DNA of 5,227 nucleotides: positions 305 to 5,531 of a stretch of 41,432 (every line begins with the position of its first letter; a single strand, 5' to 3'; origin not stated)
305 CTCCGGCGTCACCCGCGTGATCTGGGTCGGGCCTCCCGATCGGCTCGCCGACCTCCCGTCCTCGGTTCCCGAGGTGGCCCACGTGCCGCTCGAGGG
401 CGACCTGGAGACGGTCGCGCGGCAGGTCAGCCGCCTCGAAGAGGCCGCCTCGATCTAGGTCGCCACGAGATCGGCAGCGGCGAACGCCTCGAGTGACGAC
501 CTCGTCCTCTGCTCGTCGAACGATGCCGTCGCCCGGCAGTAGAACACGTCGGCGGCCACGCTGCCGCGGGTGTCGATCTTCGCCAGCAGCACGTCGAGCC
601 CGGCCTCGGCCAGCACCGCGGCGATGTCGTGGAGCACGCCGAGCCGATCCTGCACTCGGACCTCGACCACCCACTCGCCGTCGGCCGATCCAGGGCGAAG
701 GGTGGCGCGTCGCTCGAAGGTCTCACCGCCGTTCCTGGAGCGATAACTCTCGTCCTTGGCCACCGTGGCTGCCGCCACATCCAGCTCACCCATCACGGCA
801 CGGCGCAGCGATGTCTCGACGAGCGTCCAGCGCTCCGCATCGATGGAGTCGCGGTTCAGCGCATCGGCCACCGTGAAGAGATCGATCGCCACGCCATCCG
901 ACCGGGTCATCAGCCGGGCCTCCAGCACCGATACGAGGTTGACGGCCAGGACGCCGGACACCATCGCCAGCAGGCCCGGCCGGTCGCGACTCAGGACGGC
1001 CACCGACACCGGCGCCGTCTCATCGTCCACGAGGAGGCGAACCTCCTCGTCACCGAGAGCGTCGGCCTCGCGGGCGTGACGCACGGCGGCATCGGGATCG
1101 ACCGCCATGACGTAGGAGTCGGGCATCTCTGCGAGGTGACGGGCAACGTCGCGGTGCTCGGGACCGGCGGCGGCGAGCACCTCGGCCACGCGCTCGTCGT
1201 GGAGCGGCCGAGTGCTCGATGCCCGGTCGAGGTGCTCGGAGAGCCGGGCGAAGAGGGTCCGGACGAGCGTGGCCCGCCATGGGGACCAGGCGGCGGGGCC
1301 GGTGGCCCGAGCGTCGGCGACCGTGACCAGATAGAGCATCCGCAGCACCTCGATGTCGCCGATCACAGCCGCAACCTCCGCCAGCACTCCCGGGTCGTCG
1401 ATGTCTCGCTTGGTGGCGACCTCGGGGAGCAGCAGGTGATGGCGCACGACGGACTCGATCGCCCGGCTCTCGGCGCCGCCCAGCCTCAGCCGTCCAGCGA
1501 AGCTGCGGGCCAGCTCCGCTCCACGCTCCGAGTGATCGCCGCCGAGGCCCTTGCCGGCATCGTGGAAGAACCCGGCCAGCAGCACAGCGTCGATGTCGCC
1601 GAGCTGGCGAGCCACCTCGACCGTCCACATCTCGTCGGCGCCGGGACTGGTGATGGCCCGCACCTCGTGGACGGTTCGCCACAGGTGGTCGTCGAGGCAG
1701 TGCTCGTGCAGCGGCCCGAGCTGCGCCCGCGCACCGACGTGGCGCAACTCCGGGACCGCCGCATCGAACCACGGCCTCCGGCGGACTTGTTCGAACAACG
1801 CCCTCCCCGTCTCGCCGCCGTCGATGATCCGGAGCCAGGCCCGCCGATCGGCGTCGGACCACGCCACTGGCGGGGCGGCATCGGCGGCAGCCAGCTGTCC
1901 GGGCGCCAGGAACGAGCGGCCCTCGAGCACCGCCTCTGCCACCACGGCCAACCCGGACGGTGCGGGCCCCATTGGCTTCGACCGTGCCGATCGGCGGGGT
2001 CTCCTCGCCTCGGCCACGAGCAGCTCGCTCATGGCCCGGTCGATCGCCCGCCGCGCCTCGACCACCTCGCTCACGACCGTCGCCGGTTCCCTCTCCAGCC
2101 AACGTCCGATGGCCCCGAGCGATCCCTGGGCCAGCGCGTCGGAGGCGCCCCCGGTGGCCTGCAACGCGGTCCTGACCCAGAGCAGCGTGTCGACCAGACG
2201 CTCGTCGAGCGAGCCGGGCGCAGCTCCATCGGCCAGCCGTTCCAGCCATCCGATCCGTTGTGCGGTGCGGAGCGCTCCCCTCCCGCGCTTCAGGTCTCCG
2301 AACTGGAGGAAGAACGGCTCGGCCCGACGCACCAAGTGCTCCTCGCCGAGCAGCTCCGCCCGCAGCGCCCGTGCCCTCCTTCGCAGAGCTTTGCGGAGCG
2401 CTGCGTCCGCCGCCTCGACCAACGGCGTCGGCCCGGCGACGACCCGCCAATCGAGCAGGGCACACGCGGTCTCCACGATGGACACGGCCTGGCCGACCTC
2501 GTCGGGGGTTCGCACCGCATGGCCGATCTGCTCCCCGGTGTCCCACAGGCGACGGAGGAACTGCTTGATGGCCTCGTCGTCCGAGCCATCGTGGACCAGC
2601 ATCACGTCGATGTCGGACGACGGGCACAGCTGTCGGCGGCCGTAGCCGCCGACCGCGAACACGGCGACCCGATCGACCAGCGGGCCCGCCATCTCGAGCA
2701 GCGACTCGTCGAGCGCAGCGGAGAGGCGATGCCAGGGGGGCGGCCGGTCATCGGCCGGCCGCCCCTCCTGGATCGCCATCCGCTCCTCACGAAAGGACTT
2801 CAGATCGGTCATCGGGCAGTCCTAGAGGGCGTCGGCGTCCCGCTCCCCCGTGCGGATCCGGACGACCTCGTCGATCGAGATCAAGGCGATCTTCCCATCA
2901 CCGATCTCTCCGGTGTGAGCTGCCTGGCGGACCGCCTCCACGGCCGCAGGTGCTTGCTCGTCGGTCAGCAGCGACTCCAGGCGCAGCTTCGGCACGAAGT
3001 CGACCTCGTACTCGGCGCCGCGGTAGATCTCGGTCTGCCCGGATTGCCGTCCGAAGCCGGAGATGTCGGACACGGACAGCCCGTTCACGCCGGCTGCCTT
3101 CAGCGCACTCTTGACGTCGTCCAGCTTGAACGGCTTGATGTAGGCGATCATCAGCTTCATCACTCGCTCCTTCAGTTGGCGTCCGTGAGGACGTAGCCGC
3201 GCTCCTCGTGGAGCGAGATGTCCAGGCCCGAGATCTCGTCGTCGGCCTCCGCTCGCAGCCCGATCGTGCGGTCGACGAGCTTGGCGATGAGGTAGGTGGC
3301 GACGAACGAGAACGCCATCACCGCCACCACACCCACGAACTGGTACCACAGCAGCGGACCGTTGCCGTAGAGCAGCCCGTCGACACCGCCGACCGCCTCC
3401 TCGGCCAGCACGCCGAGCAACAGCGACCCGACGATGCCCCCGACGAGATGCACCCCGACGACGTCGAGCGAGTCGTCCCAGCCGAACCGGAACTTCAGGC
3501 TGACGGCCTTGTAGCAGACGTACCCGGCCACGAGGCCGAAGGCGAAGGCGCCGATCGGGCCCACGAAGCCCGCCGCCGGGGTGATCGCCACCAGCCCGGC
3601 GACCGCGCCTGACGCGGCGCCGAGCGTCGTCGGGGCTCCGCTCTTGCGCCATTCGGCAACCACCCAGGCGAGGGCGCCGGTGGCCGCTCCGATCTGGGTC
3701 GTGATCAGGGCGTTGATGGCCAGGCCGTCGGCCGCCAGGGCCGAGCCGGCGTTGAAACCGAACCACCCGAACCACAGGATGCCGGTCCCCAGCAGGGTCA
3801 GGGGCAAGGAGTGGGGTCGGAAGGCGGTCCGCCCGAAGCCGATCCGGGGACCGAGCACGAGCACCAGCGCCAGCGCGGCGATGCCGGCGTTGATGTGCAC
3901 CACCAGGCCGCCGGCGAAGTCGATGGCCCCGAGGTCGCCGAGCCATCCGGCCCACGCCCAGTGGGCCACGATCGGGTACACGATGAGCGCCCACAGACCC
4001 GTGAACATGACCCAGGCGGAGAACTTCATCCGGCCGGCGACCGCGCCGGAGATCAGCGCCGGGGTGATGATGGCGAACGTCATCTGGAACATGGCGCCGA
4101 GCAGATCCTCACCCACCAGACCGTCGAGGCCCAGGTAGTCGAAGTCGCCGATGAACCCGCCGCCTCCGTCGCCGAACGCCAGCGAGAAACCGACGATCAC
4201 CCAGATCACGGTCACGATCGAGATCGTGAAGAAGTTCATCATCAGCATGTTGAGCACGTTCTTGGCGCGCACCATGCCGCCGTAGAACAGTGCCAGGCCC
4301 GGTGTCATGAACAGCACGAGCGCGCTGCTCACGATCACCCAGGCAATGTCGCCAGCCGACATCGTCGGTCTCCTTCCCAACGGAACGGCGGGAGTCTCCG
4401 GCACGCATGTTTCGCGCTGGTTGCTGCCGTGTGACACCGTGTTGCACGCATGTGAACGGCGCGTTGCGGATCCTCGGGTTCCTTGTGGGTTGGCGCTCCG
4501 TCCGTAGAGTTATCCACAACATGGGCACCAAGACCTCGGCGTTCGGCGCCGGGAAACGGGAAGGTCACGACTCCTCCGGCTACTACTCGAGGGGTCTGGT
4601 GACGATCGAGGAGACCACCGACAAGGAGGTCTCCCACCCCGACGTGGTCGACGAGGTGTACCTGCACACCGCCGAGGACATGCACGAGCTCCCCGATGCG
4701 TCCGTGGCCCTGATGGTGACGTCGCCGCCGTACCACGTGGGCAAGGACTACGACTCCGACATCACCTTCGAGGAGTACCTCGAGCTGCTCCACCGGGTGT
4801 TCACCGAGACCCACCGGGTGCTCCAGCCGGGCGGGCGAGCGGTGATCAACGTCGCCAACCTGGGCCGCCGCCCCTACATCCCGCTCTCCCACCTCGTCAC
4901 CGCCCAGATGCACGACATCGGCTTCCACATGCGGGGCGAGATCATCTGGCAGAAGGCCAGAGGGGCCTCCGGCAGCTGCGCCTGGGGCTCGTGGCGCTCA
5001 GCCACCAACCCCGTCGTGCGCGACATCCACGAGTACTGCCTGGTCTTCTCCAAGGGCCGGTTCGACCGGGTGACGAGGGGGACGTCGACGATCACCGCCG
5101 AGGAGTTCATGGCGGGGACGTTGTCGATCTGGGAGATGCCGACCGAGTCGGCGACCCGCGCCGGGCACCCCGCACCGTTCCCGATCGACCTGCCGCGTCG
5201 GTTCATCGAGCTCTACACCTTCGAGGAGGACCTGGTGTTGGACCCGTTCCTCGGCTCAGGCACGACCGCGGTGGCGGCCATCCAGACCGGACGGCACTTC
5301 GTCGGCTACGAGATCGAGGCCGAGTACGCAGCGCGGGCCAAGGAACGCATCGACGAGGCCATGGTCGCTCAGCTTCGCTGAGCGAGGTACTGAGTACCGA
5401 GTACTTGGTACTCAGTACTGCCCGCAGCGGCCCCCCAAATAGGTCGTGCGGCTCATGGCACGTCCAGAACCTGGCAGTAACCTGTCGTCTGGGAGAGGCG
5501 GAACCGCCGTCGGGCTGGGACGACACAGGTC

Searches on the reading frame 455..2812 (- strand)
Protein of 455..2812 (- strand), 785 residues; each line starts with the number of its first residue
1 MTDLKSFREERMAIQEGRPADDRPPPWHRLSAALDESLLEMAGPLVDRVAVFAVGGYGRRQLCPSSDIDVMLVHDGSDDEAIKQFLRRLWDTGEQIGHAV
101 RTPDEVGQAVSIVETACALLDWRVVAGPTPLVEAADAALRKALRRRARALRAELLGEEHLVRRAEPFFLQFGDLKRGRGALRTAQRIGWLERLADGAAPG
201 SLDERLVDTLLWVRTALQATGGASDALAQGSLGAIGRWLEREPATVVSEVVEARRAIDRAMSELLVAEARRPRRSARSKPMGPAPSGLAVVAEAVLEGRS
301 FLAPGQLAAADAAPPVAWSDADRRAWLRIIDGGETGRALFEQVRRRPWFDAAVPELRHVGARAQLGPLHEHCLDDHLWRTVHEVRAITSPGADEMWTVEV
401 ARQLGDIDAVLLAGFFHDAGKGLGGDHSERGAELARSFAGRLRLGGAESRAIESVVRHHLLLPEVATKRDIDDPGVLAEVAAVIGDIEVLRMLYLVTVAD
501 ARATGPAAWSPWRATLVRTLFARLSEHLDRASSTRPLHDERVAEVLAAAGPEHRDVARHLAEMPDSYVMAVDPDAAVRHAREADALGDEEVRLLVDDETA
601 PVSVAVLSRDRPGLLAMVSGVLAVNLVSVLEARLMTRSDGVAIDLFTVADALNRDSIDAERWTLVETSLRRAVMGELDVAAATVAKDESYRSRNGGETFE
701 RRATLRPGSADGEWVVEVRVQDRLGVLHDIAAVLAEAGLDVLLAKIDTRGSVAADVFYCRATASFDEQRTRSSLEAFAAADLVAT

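Call 24: search_protein_families(library=pfam, proteins=[window:455-2812:-], max_evalue=0.00001)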
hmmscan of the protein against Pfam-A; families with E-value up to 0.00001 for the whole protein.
window:455-2812:- (785 aa): 3 families
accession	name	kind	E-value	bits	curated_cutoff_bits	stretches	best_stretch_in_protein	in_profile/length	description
PF01842.31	ACT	-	6.8e-11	42.2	27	1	715-758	2-45/66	ACT domain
PF13291.12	ACT_4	-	2.9e-08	34.7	27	0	601-648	6-54/80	ACT domain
PF01966.28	HD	-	6.4e-08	33.3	22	1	398-466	13-92/116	HD domain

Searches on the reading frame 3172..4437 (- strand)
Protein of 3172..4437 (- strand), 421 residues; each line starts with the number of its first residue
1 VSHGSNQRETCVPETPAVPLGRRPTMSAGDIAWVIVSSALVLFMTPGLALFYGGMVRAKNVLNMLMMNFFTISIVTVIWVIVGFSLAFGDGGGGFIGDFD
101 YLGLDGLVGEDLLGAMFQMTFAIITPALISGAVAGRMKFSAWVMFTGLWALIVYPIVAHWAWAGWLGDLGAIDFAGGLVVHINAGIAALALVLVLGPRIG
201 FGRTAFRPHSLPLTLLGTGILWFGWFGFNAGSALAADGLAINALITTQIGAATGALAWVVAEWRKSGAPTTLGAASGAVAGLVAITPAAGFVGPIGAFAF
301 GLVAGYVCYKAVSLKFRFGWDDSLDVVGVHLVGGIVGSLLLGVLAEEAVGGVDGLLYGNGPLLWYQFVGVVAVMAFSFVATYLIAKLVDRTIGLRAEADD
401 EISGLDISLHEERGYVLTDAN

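Call 24: search_protein_families(library=pfam, proteins=[window:3172-4437:-], max_evalue=0.00001)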
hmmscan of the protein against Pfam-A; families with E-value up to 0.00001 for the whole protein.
window:3172-4437:- (421 aa): 1 family
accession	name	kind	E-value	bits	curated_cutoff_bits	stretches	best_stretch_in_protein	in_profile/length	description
PF00909.26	Ammonium_transp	-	3.3e-123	411.8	23.2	1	32-415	1-399/399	Ammonium Transporter Family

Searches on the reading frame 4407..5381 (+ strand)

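Call 24: search_protein_families(library=pfam, proteins=[window:4407-5381:+], max_evalue=0.00001)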
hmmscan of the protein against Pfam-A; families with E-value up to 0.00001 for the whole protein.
window:4407-5381:+ (324 aa): 1 family
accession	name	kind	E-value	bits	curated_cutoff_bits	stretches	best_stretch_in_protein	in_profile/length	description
PF01555.25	N6_N4_Mtase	-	3.1e-42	145.5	26.7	1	100-313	1-221/221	DNA methylase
